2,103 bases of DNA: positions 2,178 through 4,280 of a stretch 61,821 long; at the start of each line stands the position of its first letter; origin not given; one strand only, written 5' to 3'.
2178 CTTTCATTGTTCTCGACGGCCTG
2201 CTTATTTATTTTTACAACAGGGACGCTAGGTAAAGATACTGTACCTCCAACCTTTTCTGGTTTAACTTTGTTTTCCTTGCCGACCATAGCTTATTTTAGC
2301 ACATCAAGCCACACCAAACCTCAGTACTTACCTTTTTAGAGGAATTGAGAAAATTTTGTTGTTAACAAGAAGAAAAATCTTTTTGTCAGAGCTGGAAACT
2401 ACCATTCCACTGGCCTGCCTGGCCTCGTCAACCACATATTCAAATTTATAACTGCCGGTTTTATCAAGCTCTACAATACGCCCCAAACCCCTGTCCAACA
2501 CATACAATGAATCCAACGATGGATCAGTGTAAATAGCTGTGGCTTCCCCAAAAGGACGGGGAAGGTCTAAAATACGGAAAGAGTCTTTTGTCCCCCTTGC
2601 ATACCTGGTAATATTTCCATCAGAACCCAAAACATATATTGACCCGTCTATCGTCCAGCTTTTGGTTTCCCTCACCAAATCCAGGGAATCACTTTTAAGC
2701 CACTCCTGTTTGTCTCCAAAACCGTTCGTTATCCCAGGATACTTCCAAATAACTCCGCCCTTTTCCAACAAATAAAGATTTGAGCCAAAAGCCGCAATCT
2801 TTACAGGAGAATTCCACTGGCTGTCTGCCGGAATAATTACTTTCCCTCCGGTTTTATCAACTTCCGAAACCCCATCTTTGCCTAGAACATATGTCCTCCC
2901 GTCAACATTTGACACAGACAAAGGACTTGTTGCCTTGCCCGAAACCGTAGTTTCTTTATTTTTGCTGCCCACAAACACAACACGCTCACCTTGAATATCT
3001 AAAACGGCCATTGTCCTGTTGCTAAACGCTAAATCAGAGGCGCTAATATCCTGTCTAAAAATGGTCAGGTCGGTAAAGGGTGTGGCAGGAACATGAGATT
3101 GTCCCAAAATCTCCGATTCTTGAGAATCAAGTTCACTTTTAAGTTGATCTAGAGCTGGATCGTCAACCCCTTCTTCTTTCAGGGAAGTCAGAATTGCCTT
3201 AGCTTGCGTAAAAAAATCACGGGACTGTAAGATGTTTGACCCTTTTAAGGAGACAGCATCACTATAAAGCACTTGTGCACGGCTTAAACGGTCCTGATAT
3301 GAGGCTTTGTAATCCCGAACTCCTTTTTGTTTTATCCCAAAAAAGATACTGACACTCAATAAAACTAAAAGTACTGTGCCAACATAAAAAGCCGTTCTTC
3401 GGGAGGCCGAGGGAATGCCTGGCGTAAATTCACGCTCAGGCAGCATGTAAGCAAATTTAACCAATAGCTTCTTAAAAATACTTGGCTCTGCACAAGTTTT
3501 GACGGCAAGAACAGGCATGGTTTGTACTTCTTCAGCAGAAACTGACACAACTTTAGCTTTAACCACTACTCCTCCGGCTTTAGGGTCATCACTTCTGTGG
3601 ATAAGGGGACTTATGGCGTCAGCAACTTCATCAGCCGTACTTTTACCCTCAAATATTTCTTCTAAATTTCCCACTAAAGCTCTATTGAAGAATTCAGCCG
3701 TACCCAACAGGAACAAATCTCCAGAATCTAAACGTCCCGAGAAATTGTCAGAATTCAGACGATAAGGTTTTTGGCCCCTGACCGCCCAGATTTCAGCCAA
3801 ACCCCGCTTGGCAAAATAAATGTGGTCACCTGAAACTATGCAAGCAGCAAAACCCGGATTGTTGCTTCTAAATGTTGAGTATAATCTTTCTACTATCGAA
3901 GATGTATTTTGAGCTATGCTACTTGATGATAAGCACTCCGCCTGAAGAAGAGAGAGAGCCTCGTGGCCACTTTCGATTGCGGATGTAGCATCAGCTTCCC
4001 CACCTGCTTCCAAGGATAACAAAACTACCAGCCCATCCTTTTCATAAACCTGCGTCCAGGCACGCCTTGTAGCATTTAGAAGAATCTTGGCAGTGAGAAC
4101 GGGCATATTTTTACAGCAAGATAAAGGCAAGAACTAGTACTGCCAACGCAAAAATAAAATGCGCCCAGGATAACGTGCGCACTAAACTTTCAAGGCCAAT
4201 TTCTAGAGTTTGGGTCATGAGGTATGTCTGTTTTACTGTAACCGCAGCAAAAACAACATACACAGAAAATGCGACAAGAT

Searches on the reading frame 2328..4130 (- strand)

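Call 18: search_protein_families(library=pfam, proteins=[window:2328-4130:-], max_evalue=0.01)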
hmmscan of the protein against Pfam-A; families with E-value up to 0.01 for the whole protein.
window:2328-4130:- (600 aa): 0 families

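Call 22: search_protein_families(library=pfam, proteins=[window:2328-4130:-], max_evalue=1)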
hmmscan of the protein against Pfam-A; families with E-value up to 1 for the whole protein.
window:2328-4130:- (600 aa): 1 family
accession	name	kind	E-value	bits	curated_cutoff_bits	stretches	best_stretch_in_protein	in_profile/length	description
PF25255.1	wH_RNase_II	-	0.21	12.2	27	0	68-118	23-74/78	Ribonuclease II, winged helix domain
